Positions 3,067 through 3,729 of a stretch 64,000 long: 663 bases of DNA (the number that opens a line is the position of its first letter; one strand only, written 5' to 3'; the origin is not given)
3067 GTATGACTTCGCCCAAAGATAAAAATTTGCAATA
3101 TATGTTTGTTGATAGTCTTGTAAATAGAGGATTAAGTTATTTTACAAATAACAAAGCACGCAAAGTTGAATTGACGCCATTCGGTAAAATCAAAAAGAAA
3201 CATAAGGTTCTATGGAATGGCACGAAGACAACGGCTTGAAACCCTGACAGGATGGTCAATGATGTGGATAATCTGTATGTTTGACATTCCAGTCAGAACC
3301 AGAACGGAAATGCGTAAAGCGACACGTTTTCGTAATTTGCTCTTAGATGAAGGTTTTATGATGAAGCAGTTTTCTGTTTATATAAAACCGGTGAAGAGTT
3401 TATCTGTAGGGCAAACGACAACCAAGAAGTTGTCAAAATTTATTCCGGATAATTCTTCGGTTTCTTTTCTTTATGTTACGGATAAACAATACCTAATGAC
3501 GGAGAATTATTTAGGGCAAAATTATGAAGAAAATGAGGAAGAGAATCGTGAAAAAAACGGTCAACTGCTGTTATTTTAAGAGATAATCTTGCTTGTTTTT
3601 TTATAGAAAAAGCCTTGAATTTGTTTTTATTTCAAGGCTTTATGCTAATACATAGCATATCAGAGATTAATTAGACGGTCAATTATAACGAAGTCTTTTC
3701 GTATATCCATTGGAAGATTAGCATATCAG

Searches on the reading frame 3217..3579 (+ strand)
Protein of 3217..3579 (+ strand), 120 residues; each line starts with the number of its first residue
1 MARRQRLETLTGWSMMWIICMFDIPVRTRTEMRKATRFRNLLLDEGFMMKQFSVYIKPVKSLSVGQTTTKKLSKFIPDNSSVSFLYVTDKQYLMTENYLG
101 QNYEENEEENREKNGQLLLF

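Call 9: find_encoding_contigs(protein=window:3217-3579:+, flank=10000, max_places=10)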
Protein window:3217-3579:+ (120 aa): 3 contigs read that carry it; 1 place shown.
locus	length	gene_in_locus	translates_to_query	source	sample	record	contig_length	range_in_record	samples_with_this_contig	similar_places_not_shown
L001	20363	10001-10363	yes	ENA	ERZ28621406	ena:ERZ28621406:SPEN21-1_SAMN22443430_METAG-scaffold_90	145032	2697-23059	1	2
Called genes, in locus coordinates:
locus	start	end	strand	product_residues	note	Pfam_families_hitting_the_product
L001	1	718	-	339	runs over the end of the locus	PF14130:Cap4_nuclease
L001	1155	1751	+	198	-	-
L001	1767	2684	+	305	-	-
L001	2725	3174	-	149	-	-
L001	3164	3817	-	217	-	-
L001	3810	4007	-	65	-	PF12728:HTH_17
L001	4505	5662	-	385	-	PF13356:Arm-DNA-bind_3, PF00589:Phage_integrase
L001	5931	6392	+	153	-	PF01541:GIY-YIG (weak)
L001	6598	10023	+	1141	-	PF18470:Cas9_a (faint), PF01844:HNH (weak), PF13395:HNH_4, PF18541:RuvC_III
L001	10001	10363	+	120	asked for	PF09827:CRISPR_Cas2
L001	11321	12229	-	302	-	PF01867:Cas_Cas1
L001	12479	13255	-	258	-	-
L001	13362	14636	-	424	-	PF01979:Amidohydro_1, PF07969:Amidohydro_3 (weak)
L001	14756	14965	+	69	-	PF04102:SlyX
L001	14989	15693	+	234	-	PF01613:Flavin_Reduct, PF00301:Rubredoxin, PF21349:RUBY_RBDX (weak)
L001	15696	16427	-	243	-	PF00520:Ion_trans, PF07885:Ion_trans_2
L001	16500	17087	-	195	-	PF00300:His_Phos_1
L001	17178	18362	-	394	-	PF00999:Na_H_Exchanger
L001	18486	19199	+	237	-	PF00578:AhpC-TSA, PF08534:Redoxin, PF10417:1-cysPrx_C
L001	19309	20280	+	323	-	PF02016:Peptidase_S66, PF17676:Peptidase_S66C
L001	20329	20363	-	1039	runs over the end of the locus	PF00873:ACR_tran, PF03176:MMPL, PF02355:SecD_SecF_C (weak), PF03176:MMPL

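Call 18: find_related_loci(query=L001:6598-10020:+, collection=genome_contigs, flank=6000)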
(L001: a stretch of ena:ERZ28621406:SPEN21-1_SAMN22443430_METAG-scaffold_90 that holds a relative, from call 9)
Query L001:6598-10020:+ (1141 aa) in genome_contigs; peptide patterns used: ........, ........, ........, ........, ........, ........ (x = any residue, [..] = any of these).
74 stretches matched a pattern; 28 encode a relative of the query (tblastn E <= 1e-3); 27 distinct loci.
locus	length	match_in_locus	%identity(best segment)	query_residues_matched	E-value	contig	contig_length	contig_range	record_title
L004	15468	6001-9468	94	1-1141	0e+0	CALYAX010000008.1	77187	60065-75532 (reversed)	MAG: uncultured Alphaproteobacteria bacterium isolate BRZ_DH__bin41 genome assembly, contig: BRZ_DH__NODE_379_length_771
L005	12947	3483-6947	92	1-1141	0e+0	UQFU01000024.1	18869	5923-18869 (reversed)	uncultured Alphaproteobacteria bacterium isolate UMGS241 genome assembly, contig: NODE_1304_length_18869_cov_5.306474, w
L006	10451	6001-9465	89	1-1141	0e+0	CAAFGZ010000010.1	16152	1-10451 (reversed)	MAG TPA_asm: Alphaproteobacteria bacterium, isolate HGM16772, WGS project CAAFGZ010000000 data, contig: SRS146812_107_k9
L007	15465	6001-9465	87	1-1141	0e+0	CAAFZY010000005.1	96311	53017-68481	MAG TPA_asm: Alphaproteobacteria bacterium, isolate HGM16767, WGS project CAAFZY010000000 data, contig: SRS475987_54_k11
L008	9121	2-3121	93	117-1141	0e+0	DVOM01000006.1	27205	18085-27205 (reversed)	MAG TPA_asm: Candidatus Scatocola faecigallinarum isolate 2846 CHK22__C31146_L27205_ERR2241687, whole genome shotgun seq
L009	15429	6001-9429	80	1-1141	0e+0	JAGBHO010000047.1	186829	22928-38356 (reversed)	MAG: Alphaproteobacteria bacterium isolate RGIG9125 Water_deer_Rectum.Co__c1335840, whole genome shotgun sequence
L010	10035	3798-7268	72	1-1141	0e+0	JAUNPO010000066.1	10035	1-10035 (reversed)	MAG: Pseudomonadota bacterium isolate S36M_St_32 NODE_4054_length_10035_cov_6.054108, whole genome shotgun sequence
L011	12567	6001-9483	72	1-1136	0e+0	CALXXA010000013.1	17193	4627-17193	MAG: uncultured Alphaproteobacteria bacterium isolate E30__bin278 genome assembly, contig: E30__k127_198194, whole genom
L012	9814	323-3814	72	1-1136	0e+0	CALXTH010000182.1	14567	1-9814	MAG: uncultured Alphaproteobacteria bacterium isolate E30__bin229 genome assembly, contig: E30__k127_2159509, whole geno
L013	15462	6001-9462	73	1-1141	0e+0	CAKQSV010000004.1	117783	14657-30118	MAG: uncultured Alphaproteobacteria bacterium isolate REFINED_METABAT215_TOP10_CONTIGS_1500_ASSEMBLY_K77_MERGED__Hadza_M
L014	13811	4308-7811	70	1-1141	0e+0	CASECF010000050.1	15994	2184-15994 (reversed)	uncultured Alphaproteobacteria bacterium isolate CO.O65.metabat-bins.242 genome assembly, contig: CO.O65.metabat-bins.24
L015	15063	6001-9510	70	1-1141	0e+0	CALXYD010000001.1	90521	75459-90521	MAG: uncultured Alphaproteobacteria bacterium isolate BRZ_KS__bin39 genome assembly, contig: BRZ_KS__NODE_285_length_905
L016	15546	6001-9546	71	1-1141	0e+0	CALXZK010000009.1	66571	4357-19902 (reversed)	MAG: uncultured Alphaproteobacteria bacterium isolate BRZ_QR__bin60 genome assembly, contig: BRZ_QR__NODE_276_length_665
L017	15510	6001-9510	70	1-1141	0e+0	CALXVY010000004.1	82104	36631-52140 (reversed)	MAG: uncultured Alphaproteobacteria bacterium isolate BRZ_KI__bin16 genome assembly, contig: BRZ_KI__NODE_419_length_821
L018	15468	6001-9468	71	1-1141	0e+0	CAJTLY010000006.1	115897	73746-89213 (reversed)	MAG TPA_asm: uncultured Alphaproteobacteria bacterium isolate MGBC103387 genome assembly, contig: MGBC103387.6, whole ge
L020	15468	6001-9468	92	1-1141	0e+0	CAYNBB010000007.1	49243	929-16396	MAG TPA_asm: uncultured Azospirillaceae bacterium isolate SRP225648_co1_885 genome assembly, contig: NODE_1225_length_49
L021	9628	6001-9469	69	1-1141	0e+0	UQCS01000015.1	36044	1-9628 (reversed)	uncultured Azospirillum sp. isolate UMGS149 genome assembly, contig: NODE_285_length_36044_cov_6.022507, whole genome sh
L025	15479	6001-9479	68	1-1141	0e+0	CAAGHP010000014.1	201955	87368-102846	MAG TPA_asm: Alphaproteobacteria bacterium, isolate HGM16763, WGS project CAAGHP010000000 data, contig: SRS476280_65_k11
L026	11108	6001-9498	73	1-1141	0e+0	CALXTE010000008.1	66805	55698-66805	MAG: uncultured Alphaproteobacteria bacterium isolate BRZ_SN__bin90 genome assembly, contig: BRZ_SN__NODE_514_length_668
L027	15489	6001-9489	69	1-1141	0e+0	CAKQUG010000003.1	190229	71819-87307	MAG: uncultured Alphaproteobacteria bacterium isolate REFINED_METABAT215_TOP10_CONTIGS_1500_ASSEMBLY_K77_MERGED__Hadza_M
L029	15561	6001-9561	71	1-1141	0e+0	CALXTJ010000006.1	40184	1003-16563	MAG: uncultured Alphaproteobacteria bacterium isolate BRZ_KS__bin114 genome assembly, contig: BRZ_KS__NODE_1469_length_4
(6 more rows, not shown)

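Call 36: search_protein_families(library=ncbifam, proteins=[L001:6598-10020:+, window:3217-3576:+, L001:5931-6389:+])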
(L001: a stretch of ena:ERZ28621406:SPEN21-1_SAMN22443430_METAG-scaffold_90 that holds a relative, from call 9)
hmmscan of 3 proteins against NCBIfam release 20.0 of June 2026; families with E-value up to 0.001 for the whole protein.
L001:6598-10020:+ (1141 aa): 3 families
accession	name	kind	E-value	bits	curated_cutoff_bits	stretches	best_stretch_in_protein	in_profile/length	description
TIGR01865.2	cas_Csn1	equivalog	2.2e-148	496.4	100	1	3-1128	1-1045/1070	type II CRISPR RNA-guided endonuclease Cas9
NF049971.1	CRISPR_Cas9d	exception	2e-39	136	375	2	497-1070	460-954/986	type II CRISPR RNA-guided endonuclease Cas9d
NF040563.1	guided_IscB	equivalog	3.1e-06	26.5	175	1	601-656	203-258/314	RNA-guided endonuclease IscB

window:3217-3576:+ (120 aa): 1 family
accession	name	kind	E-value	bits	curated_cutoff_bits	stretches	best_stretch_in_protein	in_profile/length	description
TIGR01573.1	cas2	equivalog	1.8e-16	60.1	24.5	1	16-109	1-91/96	CRISPR-associated endonuclease Cas2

L001:5931-6389:+ (153 aa): 0 families

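Call 37: search_solved_structures(query=L001:6598-10020:+, max_evalue=1e-10)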
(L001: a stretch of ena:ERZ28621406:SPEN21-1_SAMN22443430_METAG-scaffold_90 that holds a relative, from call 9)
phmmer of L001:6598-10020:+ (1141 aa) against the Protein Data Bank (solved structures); distinct sequences matched with E-value up to 1e-10: 22.
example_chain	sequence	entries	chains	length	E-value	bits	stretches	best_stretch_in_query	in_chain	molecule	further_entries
8ja0_A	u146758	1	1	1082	4.5e-45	157.2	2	493-738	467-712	CRISPR-associated endonuclease Cas9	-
6kc8_A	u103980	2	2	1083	4.5e-45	157.2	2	493-738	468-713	CRISPR-associated endonuclease Cas9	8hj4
6jdq_A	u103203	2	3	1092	4.7e-45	157.1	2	493-738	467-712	CRISPR-associated endonuclease Cas9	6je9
9ar4_A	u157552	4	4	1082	1.3e-44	155.6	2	497-738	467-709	CRISPR-associated endonuclease Cas9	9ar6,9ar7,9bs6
6jdv_A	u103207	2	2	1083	9.7e-44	152.8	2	493-738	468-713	CRISPR-associated endonuclease Cas9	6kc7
6je4_A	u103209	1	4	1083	1.1e-42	149.2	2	493-738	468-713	CRISPR-associated endonuclease Cas9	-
6je3_A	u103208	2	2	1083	3.7e-42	147.5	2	493-738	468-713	CRISPR-associated endonuclease Cas9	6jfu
8jtj_A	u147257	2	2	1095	2e-41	145.1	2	497-738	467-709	CRISPR-associated endonuclease Cas9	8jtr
8uza_A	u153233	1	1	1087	8e-41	143.1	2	497-738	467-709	CRISPR-associated endonuclease Cas9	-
8uzb_A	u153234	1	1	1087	1.2e-40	142.6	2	497-738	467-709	CRISPR-associated endonuclease Cas9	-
8hnt_A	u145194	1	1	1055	9.7e-40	139.5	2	493-739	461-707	CRISPR-associated endonuclease Cas9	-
8hnw_A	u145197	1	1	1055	2.1e-38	135.1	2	493-739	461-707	CRISPR-associated endonuclease Cas9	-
8hnv_A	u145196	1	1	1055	2.5e-37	131.6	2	493-739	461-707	CRISPR-associated endonuclease Cas9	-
21dz_A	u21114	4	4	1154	2e-35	125.3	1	495-738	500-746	CRISPR-associated endonuclease Cas9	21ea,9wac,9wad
5x2g_A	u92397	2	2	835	2.2e-28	101.9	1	5-360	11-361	CRISPR-associated endonuclease Cas9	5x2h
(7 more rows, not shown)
